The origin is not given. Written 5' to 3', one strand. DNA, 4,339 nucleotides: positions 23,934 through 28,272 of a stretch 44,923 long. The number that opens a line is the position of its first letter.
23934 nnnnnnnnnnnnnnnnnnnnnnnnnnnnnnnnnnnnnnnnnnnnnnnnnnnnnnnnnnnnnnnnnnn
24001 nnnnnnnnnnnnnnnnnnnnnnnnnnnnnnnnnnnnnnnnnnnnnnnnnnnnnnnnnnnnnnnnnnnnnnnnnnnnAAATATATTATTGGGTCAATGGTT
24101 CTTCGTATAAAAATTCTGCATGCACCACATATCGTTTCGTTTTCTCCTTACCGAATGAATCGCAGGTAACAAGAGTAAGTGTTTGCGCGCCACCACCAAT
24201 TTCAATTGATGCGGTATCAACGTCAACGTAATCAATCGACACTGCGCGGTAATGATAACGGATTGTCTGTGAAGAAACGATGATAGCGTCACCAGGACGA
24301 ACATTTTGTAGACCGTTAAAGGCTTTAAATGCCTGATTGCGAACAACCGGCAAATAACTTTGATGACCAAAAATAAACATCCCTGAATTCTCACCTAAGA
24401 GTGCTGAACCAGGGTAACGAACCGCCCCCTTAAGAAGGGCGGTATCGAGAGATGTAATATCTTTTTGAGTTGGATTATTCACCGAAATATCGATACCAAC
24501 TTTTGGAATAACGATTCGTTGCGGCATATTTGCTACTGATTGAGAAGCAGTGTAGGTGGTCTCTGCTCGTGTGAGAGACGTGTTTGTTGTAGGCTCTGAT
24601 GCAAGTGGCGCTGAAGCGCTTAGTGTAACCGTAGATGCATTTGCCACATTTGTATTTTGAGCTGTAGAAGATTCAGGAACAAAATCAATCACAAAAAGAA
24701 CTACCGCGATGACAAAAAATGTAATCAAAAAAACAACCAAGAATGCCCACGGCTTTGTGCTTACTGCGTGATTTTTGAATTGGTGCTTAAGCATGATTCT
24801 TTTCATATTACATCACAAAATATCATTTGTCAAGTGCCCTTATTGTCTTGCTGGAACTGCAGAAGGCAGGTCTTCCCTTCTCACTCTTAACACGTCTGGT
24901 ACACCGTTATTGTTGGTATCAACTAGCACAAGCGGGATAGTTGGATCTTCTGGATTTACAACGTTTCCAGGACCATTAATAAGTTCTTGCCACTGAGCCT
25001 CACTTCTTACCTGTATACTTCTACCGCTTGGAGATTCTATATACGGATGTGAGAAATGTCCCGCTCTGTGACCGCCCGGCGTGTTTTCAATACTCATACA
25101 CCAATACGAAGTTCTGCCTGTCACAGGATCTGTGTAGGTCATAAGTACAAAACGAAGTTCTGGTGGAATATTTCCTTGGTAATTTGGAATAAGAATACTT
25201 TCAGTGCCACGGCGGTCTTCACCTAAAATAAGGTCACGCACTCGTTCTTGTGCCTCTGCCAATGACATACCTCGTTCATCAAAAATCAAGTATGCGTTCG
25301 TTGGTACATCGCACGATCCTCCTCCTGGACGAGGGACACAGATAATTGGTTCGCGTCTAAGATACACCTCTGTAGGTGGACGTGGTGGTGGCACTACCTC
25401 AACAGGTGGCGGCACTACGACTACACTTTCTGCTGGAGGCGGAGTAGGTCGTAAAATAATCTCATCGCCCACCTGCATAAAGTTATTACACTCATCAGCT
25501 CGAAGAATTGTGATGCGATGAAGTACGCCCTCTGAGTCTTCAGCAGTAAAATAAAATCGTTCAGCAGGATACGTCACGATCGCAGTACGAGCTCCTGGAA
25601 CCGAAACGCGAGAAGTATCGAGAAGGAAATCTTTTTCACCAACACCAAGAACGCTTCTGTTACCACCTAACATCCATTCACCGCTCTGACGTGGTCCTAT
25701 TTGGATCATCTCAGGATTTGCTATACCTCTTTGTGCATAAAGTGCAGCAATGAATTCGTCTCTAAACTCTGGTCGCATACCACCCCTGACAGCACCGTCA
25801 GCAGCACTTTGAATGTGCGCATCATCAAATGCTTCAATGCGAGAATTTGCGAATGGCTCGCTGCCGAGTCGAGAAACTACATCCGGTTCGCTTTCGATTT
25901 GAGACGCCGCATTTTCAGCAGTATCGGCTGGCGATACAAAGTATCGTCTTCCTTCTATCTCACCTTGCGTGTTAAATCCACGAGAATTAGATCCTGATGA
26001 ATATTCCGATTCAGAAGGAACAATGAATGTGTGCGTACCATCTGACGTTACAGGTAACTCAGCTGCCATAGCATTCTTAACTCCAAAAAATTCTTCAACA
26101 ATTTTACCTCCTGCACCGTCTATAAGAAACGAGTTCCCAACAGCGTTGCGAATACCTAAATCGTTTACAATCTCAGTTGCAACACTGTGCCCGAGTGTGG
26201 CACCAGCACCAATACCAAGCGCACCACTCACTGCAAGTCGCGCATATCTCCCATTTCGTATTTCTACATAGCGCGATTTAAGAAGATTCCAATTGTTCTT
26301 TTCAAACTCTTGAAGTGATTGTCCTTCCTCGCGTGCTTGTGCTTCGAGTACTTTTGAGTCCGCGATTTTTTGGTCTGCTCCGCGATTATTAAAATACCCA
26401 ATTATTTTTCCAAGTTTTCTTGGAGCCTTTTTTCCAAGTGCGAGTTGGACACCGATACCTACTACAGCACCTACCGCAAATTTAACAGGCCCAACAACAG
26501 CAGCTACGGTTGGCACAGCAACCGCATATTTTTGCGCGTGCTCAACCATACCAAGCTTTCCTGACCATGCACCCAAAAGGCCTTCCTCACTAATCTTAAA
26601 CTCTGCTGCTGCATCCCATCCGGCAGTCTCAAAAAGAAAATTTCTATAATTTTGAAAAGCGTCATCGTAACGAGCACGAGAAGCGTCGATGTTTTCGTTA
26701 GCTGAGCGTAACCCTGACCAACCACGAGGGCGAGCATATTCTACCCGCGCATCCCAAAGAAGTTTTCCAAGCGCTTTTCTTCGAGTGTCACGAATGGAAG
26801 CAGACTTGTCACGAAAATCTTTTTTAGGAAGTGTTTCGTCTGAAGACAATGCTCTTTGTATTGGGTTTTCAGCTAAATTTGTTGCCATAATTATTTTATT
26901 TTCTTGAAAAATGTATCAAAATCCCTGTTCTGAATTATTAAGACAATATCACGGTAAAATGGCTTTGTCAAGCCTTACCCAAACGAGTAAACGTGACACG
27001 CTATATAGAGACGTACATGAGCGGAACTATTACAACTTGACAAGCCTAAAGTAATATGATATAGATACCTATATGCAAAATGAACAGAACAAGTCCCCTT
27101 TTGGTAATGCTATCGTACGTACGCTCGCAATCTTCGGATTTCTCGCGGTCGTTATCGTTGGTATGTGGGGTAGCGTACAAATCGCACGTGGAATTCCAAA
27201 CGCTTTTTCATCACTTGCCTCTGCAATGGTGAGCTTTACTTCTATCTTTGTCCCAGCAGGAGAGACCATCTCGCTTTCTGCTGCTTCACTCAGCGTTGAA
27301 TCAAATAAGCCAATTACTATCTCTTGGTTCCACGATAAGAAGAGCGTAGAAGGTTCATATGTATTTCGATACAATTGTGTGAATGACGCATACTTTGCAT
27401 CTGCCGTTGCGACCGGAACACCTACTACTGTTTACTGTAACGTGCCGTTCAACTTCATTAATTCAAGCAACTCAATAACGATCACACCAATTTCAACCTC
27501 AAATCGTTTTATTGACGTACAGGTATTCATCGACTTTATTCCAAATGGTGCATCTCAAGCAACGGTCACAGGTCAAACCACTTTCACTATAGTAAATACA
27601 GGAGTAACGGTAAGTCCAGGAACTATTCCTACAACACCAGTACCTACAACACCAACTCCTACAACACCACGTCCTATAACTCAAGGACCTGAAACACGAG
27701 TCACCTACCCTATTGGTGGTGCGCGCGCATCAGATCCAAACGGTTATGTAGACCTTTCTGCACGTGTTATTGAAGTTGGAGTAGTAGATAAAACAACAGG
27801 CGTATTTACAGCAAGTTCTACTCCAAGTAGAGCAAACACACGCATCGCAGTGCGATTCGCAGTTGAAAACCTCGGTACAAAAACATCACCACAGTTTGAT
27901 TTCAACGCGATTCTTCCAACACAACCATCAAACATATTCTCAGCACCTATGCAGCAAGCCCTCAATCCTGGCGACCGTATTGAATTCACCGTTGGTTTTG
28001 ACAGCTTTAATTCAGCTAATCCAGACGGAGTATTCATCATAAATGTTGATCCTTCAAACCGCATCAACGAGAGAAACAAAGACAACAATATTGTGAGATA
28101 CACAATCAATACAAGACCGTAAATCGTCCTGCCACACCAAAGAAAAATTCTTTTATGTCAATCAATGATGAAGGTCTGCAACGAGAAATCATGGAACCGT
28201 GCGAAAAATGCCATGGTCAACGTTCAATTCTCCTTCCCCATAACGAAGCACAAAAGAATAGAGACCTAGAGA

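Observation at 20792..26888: Tightly packed sortase operon whose two partners fit no described sortase-locus type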

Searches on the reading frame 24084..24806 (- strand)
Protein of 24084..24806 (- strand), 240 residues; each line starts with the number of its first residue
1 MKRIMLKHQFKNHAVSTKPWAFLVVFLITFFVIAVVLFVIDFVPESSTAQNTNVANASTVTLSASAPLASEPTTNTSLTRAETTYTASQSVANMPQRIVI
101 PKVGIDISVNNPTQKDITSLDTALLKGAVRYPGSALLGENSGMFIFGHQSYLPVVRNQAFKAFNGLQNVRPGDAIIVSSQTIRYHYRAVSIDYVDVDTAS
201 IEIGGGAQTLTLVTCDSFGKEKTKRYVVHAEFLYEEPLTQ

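Call 3: search_protein_families(library=pfam, proteins=[window:24084-24806:-], max_evalue=1)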
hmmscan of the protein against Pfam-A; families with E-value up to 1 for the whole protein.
window:24084-24806:- (240 aa): 4 families
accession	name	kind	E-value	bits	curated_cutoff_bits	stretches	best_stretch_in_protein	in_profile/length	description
PF04203.18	Sortase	-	1.3e-18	67.4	26.6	1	98-231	1-123/125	Sortase domain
PF21827.1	New_glue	-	0.00045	20.4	31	1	31-91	5-66/94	New glue protein family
PF07219.19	HemY_N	-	0.18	12.4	31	1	10-46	7-43/107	HemY protein N-terminus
PF20563.3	DUF6773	-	0.35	11.1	27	1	11-47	111-147/163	Family of unknown function (DUF6773)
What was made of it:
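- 24084..24806 (-): Membrane-anchored sortase, 240 aa: N-terminal TM helix plus DFVPE, catalytic His148/Cys215/Arg225. Pfam PF04203 matches at E=1.3e-18, 67.4 bits against a cut-off of 26.6 (call 3).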

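Call 4: search_protein_families(library=ncbifam, proteins=[window:24084-24806:-], max_evalue=1)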
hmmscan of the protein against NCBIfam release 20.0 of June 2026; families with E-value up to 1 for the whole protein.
window:24084-24806:- (240 aa): 8 families
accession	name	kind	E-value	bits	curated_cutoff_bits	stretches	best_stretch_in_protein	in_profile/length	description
NF033747.1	class_E_sortase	subfamily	7e-11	42.4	160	1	27-236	8-209/211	class E sortase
TIGR01076.1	sortase_fam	subfamily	1.7e-10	40.8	39.35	1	98-231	3-126/136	sortase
NF033745.1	class_C_sortase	subfamily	3.9e-10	39.9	160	1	51-231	48-219/220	class C sortase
NF058671.1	sortase_SrtD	exception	4.6e-10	39.5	140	1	26-231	4-186/187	class D sortase, LPxTATN-specific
NF033746.1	class_D_sortase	subfamily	3e-08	33.6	165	1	98-231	13-132/135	class D sortase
TIGR03784.1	marine_sortase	equivalog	1.3e-07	31.5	158.25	1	162-230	102-174/174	class GN sortase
NF042931.1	SAG1386_EF1546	equivalog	0.01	15.9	80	1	11-90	22-104/158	SAG1386/EF1546 family surface-associated protein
TIGR03943.1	TIGR03943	equivalog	0.019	14.4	88.8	1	9-86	43-117/221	TIGR03943 family putative permease subunit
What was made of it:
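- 24084..24806 (-): TIGR01076 sortase_fam scores 40.8 against 39.35, but every class model (A-F, GN) is far below cut-off, at most 42 against 140-165 bits (call 4).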

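Call 11: search_solved_structures(query=window:24084-24806:-, max_evalue=0.01)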
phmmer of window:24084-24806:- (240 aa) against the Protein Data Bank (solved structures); distinct sequences matched with E-value up to 0.01: 11.
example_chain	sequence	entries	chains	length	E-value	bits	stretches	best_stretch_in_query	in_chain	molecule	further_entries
8t28_A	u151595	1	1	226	5.8e-07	32.5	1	67-237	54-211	Class C sortase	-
4g1h_A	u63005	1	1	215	9.5e-06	28.5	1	50-219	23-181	Sortase family protein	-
2kw8_A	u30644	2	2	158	1.9e-05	27.5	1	92-232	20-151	LPXTG-site transpeptidase family protein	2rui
4d70_A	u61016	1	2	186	0.00032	23.5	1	127-232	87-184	SORTASE FAMILY PROTEIN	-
7s54_A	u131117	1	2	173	0.00038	23.3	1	105-232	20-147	Class A sortase, sortase A chimera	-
24rr_A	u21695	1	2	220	0.0018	21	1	83-218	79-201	Ebp pilus assembly class C sortase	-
5hu4_A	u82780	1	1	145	0.0041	19.9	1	125-239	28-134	Cysteine protease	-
7f87_A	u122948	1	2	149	0.0044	19.8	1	155-232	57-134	Class A sortase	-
7cfj_A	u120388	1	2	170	0.006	19.3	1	155-232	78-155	Class A sortase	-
7s53_A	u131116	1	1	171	0.0064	19.3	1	98-233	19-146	Class A sortase, sortase A chimera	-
8gmx_A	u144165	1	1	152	0.0087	18.8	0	95-222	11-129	Class C sortase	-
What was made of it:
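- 24084..24806 (-): The best PDB relative is a class C sortase, E=5.8e-7 (call 11).
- Closest known: Class C. Same: The best solved-structure relatives by sequence are class C sortases (call 11).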

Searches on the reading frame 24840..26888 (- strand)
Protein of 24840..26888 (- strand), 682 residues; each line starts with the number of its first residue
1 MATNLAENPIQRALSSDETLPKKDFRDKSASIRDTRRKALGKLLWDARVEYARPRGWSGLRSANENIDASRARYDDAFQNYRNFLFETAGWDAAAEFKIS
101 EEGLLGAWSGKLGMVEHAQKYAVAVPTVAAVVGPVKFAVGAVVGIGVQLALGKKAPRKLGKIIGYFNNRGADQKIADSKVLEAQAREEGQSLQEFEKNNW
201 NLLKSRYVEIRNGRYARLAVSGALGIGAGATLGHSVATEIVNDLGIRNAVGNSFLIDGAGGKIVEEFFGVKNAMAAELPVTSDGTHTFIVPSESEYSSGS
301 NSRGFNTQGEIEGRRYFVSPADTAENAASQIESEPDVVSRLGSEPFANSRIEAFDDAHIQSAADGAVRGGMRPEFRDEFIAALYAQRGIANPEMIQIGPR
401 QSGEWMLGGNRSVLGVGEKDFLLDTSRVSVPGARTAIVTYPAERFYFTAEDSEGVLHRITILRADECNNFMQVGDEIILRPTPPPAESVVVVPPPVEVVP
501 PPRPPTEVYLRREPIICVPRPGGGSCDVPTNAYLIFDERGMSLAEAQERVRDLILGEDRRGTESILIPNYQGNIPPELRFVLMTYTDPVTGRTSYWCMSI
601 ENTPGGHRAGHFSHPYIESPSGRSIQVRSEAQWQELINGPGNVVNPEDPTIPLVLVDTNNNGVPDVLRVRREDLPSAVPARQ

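Call 3: search_protein_families(library=pfam, proteins=[window:24840-26888:-], max_evalue=1)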
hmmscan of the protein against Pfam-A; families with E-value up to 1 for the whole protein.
window:24840-26888:- (682 aa): 1 family
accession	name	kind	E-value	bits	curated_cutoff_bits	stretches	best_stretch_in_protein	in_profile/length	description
PF00504.26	Chloroa_b-bind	-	0.044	14.7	22.3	1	201-239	26-65/162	Chlorophyll A-B binding protein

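Call 4: search_protein_families(library=ncbifam, proteins=[window:24840-26888:-], max_evalue=1)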
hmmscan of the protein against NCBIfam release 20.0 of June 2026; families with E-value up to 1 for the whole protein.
window:24840-26888:- (682 aa): 0 families

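Call 10: find_homologous_proteins(query=window:24840-26888:-)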
Query window:24840-26888:- (682 aa): 2 proteins with E <= 0.001 among 8000 candidates.
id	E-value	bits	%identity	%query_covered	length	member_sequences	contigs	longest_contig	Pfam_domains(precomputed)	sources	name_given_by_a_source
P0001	0.0e+0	1545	100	100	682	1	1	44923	-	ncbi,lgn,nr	ncbi:hypothetical protein EPO56_01725 [Patescibacteria group bacterium]|nr:MAG: hypothetical protein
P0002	0.0e+0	1085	73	97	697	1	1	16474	-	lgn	-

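Call 12: find_encoding_contigs(protein=P0002, flank=10000)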
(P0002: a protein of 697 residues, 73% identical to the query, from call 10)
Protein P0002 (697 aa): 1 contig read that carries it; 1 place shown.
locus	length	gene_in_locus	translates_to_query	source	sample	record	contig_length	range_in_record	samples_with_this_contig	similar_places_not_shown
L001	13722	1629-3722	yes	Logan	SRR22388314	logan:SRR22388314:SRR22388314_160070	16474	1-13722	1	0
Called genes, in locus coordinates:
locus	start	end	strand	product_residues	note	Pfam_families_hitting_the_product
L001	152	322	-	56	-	-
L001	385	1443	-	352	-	PF07705:CARDB (faint)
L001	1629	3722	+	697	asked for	-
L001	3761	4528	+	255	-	PF04203:Sortase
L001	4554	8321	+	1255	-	-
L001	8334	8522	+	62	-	-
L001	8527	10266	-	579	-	PF07973:tRNA_SAD (weak), PF00587:tRNA-synt_2b, PF03129:HGTP_anticodon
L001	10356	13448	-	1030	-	PF02811:PHP, PF07733:DNA_pol3_alpha, PF17657:DNA_pol3_finger, PF14579:HHH_6, PF01336:tRNA_anti-codon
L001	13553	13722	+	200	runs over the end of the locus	PF01351:RNase_HII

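Call 41: find_homologous_proteins(query=A2)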
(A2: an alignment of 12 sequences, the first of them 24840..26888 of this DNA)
Query A2 (12 sequences) (682 aa, profile of the alignment): 2 proteins with E <= 0.001 among 8000 candidates.
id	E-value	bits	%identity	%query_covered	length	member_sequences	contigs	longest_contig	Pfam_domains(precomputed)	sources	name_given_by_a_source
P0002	1.3e-209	717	73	97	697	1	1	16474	-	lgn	-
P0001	2.7e-205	702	100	100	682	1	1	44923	-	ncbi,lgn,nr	ncbi:hypothetical protein EPO56_01725 [Patescibacteria group bacterium]|nr:MAG: hypothetical protein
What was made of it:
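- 24840..26888 (-): 682-aa lineage-specific accessory protein: cytoplasmic helical N-region, hydrophobic segment 128-146, distal Cys-containing domains split by a Pro-rich spacer (aa ~480-506). Only one close homologue was found among 5.8 billion proteins by word search (calls 10, 41).
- Tried and rejected: Word-indexed homologue searches for the 682-aa protein returned only itself and one 73% relative, both with the single sequence and with a 12-member alignment (calls 10, 41).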

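Call 45: search_protein_families(library=pfam, alignment_id=A2, max_evalue=1)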
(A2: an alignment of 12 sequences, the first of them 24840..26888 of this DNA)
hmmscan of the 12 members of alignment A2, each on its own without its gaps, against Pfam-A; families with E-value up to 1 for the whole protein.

A. member 1, window:24840-26888:- (682 aa): 1 family
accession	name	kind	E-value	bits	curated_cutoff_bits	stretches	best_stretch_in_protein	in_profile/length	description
PF00504.26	Chloroa_b-bind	-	0.044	14.7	22.3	1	201-239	26-65/162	Chlorophyll A-B binding protein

B. families by the number of members that match (of 12 scanned): 6 families
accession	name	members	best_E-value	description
PF23657.1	DUF7151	4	0.049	Domain of unknown function (DUF7151)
PF20351.4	DUF6646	1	0.036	Family of unknown function (DUF6646)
PF00504.26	Chloroa_b-bind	1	0.044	Chlorophyll A-B binding protein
PF02416.21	TatA_B_E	1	0.16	mttA/Hcf106 family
PF00107.32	ADH_zinc_N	1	0.17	Zinc-binding dehydrogenase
PF00665.32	rve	1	0.22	Integrase core domain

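Call 61: predict_structure(alignment_id=A3)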
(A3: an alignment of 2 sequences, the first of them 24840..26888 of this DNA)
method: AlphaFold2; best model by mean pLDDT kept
length: 682 residues; sequences in the alignment: 2
mean_pLDDT: 31.7   pTM: 0.24
mean pLDDT of the five models: 31.7, 31.4, 28.1, 28.0, 27.8
residues with pLDDT >= 90: 0; 70-90: 5; 50-70: 54; < 50: 623
segments of 3 or more residues with pLDDT < 50: 1-33, 52-65, 88-180, 200-682
pLDDT, mean of each block of 10 residues (from residue 1): 26 30 29 50 58 38 46 62 52 33 40 28 23 27 33 31 31 36 64 58 37 31 29 29 27 23 26 22 21 21 21 21 22 21 21 24 25 33 30 24 24 23 24 26 30 28 35 33 32 31 24 21 23 28 43 40 33 31 35 38 32 35 36 39 27 25 25 26 20
secondary structure, 60 per line:
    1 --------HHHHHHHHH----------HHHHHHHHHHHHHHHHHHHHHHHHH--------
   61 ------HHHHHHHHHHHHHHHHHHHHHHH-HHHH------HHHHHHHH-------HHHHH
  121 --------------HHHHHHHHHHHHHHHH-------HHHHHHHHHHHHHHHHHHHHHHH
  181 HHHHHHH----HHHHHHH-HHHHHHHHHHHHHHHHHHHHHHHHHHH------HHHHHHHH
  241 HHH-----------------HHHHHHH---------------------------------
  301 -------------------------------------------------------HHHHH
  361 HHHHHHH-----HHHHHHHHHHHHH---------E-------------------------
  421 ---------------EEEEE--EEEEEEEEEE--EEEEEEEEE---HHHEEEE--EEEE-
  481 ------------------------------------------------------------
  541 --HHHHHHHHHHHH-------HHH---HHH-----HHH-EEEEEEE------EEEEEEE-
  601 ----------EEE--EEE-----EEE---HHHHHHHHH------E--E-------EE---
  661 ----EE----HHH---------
elements in order (helices of 4 or more, strands of 3 or more residues): H9-17 H28-52 H67-89 H91-94 H101-108 H116-120 H135-150 H158-187 H192-198 H200-226 H233-243 H261-267 H356-367 H373-385 E436-440 E443-452 E455-463 E470-473 E476-479 H543-554 E580-586 E593-599 E611-613 E616-618 E624-626 H630-638
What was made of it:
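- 24840..26888 (-): The AF2 model is unusable, pLDDT 31.7 (call 61).
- Tried and rejected: The model is unusable, so no fold search was run on it (call 61).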

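Call 84: search_solved_structures(query=A2, max_evalue=10)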
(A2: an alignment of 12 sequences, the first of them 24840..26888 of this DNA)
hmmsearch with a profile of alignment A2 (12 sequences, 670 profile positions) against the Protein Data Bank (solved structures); distinct sequences matched with E-value up to 10: 4.
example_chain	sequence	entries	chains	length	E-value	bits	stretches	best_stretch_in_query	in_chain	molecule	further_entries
5h7b_A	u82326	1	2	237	0.0063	18.6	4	284-339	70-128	Immunoglobulin G-binding protein A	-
5h7a_C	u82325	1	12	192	0.012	17.7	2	284-339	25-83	Immunoglobulin G-binding protein A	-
5h79_D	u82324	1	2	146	0.12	14.4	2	283-339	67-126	Immunoglobulin G-binding protein A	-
9qu4_A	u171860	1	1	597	4.8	9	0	284-339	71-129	Immunoglobulin G-binding protein A,Choline/ethanolamine transporter FLVCR2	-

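Call 85: search_protein_families(library=phrogs, proteins=[window:24840-26888:-], max_evalue=0.1)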
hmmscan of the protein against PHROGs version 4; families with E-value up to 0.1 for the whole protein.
window:24840-26888:- (682 aa): 0 families
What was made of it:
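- Tried and rejected: Pfam on all 12 family members, PDB profile search and PHROGs gave nothing credible for the 682-aa family (calls 45, 84, 85).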

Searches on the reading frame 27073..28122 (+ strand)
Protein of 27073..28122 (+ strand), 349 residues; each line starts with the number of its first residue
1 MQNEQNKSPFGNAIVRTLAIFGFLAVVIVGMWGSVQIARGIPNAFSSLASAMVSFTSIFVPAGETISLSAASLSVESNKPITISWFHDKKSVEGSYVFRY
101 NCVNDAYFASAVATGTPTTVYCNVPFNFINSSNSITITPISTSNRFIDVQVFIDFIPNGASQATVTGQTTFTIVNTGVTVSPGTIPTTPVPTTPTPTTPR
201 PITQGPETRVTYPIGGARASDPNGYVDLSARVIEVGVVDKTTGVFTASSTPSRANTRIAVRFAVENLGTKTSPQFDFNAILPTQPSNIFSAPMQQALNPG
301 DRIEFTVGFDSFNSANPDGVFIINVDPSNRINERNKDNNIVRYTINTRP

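Call 3: search_protein_families(library=pfam, proteins=[window:27073-28122:+], max_evalue=1)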
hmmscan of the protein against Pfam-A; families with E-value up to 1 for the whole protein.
window:27073-28122:+ (349 aa): 1 family
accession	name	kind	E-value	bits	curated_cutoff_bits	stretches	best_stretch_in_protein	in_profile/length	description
PF07705.17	CARDB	-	7.5e-08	32.9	22.7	1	249-340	12-98/101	CARDB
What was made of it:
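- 27073..28122 (+): Divergent 349-aa N-terminally anchored CARDB-domain protein, a constant neighbour of the cassette. Pfam CARDB E=7.5e-8 (call 3).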

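Call 4: search_protein_families(library=ncbifam, proteins=[window:27073-28122:+], max_evalue=1)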
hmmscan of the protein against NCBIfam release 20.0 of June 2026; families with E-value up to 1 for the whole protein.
window:27073-28122:+ (349 aa): 1 family
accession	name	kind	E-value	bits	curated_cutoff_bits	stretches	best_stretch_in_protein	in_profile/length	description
NF052324.1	PorU_rel_Nterm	equivalog_domain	7.6e-05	21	450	1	249-339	788-879/879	putative type IX secretion system sortase PorU2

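Call 85: search_protein_families(library=phrogs, proteins=[window:27073-28122:+], max_evalue=0.1)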
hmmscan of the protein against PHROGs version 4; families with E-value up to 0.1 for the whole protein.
window:27073-28122:+ (349 aa): 1 family
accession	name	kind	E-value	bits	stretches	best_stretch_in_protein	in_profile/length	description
phrog_4069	-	head and packaging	0.0042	18.2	1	60-137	44-115/116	Hoc-like head decoration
